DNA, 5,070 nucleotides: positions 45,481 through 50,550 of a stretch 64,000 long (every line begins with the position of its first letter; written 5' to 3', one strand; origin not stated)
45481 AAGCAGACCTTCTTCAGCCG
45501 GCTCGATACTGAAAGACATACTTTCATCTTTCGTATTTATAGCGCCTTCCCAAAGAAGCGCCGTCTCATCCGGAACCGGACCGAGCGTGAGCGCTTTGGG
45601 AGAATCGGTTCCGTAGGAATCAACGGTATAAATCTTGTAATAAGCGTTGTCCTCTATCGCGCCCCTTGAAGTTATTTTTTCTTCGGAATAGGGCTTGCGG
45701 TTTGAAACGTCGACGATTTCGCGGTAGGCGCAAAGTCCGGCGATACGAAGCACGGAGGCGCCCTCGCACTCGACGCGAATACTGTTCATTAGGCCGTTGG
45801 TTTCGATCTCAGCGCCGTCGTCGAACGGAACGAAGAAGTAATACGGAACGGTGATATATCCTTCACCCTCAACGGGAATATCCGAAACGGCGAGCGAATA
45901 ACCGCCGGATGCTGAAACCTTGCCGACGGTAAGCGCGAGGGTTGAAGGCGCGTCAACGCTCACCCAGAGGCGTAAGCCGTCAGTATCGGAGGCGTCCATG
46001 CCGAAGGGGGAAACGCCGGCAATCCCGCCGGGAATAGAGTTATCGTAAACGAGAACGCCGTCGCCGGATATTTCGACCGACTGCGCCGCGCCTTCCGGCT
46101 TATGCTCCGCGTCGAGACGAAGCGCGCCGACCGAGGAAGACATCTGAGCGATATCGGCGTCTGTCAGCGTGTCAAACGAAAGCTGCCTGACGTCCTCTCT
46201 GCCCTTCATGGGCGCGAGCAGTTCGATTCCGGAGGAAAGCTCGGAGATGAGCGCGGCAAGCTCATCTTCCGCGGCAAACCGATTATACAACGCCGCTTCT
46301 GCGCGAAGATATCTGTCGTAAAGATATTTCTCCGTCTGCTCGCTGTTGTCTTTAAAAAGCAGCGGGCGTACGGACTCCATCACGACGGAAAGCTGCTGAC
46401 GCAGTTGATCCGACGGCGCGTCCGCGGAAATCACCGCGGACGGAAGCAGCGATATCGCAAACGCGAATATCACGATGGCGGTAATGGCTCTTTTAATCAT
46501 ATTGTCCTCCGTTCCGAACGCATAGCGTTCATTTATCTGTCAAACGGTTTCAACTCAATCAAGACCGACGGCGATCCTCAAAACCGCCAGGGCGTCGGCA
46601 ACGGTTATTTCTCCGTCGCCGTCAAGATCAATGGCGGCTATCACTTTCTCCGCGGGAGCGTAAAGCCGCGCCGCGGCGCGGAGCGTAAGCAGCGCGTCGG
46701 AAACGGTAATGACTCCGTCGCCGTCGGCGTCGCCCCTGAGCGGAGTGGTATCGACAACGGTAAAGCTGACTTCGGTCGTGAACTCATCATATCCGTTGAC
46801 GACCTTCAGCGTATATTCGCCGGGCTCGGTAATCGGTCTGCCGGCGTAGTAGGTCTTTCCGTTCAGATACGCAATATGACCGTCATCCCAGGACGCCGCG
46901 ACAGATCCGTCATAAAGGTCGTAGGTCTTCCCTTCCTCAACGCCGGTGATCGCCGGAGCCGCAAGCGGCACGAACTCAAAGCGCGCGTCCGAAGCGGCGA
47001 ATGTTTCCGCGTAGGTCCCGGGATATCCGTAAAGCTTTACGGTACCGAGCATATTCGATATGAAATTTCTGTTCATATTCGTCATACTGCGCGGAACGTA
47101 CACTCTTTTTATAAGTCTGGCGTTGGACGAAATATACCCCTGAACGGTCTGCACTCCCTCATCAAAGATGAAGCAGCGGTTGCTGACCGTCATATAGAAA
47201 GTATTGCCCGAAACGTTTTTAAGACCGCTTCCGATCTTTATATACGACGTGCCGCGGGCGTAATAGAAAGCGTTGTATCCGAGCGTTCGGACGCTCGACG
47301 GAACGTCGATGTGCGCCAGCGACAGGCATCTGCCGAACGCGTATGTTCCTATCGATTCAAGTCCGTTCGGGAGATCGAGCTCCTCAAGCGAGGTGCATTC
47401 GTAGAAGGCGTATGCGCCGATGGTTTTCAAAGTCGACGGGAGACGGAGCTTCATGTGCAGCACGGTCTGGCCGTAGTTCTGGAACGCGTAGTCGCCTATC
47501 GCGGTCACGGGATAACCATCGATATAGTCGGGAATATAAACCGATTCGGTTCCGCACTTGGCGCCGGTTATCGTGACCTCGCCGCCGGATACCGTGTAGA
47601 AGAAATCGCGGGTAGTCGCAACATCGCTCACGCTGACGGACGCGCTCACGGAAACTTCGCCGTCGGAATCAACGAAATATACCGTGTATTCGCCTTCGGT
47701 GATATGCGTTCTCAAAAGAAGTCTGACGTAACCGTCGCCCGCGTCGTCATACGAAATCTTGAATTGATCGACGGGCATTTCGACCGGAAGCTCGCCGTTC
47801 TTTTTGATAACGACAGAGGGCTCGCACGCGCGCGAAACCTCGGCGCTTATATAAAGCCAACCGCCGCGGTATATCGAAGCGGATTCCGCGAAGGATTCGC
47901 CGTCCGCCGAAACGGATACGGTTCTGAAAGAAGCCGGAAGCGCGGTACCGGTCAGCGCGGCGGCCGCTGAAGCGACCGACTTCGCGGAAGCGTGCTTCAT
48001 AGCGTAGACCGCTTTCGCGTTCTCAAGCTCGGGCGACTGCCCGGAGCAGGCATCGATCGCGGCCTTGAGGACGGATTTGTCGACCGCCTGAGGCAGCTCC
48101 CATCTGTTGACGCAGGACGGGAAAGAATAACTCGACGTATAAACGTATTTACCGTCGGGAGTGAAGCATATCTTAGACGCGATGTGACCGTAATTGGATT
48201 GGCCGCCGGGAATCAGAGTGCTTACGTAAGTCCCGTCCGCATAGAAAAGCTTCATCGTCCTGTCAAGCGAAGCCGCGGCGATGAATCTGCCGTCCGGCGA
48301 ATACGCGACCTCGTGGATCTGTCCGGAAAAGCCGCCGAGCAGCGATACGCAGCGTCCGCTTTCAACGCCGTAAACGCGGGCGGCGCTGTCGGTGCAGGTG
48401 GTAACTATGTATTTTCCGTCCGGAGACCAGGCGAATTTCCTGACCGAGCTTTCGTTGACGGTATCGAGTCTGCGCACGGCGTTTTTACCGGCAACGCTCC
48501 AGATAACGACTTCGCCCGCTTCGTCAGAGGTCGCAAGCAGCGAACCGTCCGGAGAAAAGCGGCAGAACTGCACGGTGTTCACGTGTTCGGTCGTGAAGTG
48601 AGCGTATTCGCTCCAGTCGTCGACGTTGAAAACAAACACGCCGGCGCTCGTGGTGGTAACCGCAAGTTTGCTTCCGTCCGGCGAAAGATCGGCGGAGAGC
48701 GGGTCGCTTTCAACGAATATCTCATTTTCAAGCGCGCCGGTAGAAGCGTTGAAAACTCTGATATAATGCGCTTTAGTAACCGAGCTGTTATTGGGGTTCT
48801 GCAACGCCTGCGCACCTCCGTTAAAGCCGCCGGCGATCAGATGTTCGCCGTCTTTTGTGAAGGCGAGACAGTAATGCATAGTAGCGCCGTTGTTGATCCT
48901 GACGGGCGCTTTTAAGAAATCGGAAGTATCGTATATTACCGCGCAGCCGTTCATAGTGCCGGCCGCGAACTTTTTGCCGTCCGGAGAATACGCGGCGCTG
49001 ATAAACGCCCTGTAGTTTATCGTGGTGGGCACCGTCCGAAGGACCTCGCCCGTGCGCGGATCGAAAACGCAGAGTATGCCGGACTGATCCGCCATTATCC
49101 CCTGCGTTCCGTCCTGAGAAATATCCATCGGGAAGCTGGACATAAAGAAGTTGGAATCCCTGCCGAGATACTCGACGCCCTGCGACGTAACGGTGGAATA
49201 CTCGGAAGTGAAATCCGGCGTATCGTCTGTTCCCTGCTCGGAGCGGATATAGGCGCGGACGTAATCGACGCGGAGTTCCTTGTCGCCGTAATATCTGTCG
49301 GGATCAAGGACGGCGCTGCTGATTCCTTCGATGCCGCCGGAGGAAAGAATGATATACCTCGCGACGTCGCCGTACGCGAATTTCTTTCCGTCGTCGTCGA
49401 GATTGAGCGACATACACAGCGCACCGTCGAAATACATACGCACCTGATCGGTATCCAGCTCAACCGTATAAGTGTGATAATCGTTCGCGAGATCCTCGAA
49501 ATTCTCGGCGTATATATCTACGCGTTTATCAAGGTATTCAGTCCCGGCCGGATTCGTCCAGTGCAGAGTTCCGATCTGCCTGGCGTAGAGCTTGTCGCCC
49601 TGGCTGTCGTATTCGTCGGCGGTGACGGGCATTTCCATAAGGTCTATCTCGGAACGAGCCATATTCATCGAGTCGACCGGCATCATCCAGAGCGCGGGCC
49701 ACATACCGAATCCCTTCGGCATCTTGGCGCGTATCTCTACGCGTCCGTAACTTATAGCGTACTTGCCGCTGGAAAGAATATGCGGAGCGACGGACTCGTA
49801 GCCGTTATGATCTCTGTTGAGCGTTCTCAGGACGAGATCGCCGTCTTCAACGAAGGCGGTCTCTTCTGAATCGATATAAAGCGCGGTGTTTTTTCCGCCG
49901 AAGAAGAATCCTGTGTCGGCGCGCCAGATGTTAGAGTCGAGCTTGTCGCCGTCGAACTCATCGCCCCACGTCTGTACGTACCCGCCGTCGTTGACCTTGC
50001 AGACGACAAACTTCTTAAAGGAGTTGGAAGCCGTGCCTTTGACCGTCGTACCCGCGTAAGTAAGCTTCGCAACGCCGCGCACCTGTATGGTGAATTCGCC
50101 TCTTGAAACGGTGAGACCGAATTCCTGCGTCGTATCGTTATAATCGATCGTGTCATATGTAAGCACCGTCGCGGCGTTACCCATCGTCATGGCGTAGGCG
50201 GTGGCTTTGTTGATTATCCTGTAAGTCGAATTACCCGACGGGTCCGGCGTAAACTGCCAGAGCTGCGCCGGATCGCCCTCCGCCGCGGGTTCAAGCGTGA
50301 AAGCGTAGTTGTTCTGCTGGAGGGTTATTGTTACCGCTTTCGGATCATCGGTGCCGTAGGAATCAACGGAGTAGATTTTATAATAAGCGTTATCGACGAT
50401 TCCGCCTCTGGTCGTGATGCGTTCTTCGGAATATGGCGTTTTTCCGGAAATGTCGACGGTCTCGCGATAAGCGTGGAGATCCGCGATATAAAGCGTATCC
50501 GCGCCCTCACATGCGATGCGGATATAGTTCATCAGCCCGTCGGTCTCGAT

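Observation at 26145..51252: Four giant secreted paralogues share one unusual module order: lectin - GH16 - WD40/PD40 propeller - BspA-LRR - dockerin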

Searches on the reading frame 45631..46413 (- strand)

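Call 15: search_protein_families(library=pfam, proteins=[window:45631-46413:-], max_evalue=10)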
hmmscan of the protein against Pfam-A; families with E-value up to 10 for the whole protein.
seq(261 aa): 2 families
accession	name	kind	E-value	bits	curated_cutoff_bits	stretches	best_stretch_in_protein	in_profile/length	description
PF17765.7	MLTR_LBD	-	0.13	12.7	26.3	1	35-103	77-137/168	MmyB-like transcription regulator ligand binding domain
PF03876.22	SHS2_Rpb7-N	-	0.23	12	24.8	1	163-188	28-53/57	SHS2 domain found in N terminus of Rpb7p/Rpc25p/MJ0397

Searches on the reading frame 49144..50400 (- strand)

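Call 77: search_protein_families(library=pfam, proteins=[window:49144-50400:-], max_evalue=0.01)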
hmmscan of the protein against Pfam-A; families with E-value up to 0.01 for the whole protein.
window:49144-50400:- (419 aa): 4 families
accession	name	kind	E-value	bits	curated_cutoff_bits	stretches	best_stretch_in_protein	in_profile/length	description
PF00722.28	Glyco_hydro_16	-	1e-11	45.1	22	1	205-343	31-145/175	Glycosyl hydrolases family 16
PF14200.12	RicinB_lectin_2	-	3.1e-08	34.6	25.6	2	45-109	2-68/89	Ricin-type beta-trefoil lectin domain-like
PF06439.18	3keto-disac_hyd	-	0.004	17.7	26.8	0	145-339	2-158/187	3-keto-disaccharide hydrolase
PF03935.22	SKN1_KRE6_Sbg1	-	0.0046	15.9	30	0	155-240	136-222/501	Beta-glucan synthesis-associated protein SKN1/KRE6/Sbg1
